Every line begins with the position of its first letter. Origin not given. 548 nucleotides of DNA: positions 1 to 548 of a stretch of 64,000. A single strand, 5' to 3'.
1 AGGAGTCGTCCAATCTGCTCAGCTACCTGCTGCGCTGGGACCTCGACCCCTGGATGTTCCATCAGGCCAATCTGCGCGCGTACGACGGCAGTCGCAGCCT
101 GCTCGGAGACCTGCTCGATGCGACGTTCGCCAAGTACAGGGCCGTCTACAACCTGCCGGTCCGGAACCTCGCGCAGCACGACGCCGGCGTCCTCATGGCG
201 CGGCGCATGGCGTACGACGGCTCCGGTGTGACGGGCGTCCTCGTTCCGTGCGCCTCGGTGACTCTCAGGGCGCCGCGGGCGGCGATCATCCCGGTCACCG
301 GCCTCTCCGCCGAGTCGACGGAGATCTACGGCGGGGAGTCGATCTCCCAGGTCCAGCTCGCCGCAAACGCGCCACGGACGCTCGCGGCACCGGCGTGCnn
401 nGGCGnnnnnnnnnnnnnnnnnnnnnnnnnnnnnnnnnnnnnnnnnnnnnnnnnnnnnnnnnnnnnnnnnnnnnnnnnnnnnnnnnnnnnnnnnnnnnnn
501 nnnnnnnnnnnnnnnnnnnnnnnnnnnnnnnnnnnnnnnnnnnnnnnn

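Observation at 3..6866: Compact Pel / galactosaminogalactan-like exopolysaccharide locus with adjacent HD-GYP protein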

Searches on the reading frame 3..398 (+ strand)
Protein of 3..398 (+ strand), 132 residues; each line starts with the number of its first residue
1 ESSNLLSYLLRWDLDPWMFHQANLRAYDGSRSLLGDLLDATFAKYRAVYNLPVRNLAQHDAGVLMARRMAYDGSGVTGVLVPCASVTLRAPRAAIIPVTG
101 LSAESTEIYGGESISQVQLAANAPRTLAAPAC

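Call 4: search_protein_families(library=pfam, proteins=[window:3-398:+], max_evalue=0.01)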
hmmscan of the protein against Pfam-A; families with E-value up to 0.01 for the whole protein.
window:3-398:+ (132 aa): 2 families
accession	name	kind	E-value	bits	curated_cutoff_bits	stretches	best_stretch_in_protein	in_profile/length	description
PF25115.1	Agd3_CE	-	2.6e-05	23.8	27.6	1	3-72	280-359/366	Agd3 deacetylase domain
PF23959.1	DUF7288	-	0.0014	19.5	27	1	2-88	59-140/184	Family of unknown function (DUF7288)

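Call 8: search_solved_structures(query=window:3-398:+, max_evalue=1, show_alignments=2)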
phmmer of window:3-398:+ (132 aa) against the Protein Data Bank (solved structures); distinct sequences matched with E-value up to 1: 2.
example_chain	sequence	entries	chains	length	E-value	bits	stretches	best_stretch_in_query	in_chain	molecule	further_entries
3u7w_L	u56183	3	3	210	0.57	13.7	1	24-99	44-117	Light chain, Ig kappa chain C region | NIH45-46 light chain, Ig kappa chain C region | Fab light chain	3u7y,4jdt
4jkp_L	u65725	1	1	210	0.57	13.7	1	24-99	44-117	Light chain of antibody 45-46M2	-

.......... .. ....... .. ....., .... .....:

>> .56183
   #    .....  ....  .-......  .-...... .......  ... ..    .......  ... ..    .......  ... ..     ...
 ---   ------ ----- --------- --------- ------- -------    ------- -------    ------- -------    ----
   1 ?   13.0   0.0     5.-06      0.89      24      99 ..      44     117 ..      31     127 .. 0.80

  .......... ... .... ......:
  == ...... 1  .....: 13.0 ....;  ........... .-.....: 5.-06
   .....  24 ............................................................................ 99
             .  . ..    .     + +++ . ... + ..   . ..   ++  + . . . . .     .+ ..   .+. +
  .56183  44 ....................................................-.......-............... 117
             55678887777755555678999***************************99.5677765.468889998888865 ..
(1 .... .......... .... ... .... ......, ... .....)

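Call 9: search_protein_families(library=ncbifam, proteins=[window:3-398:+], max_evalue=0.01)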
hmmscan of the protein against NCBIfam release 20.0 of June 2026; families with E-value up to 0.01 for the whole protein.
window:3-398:+ (132 aa): 0 families
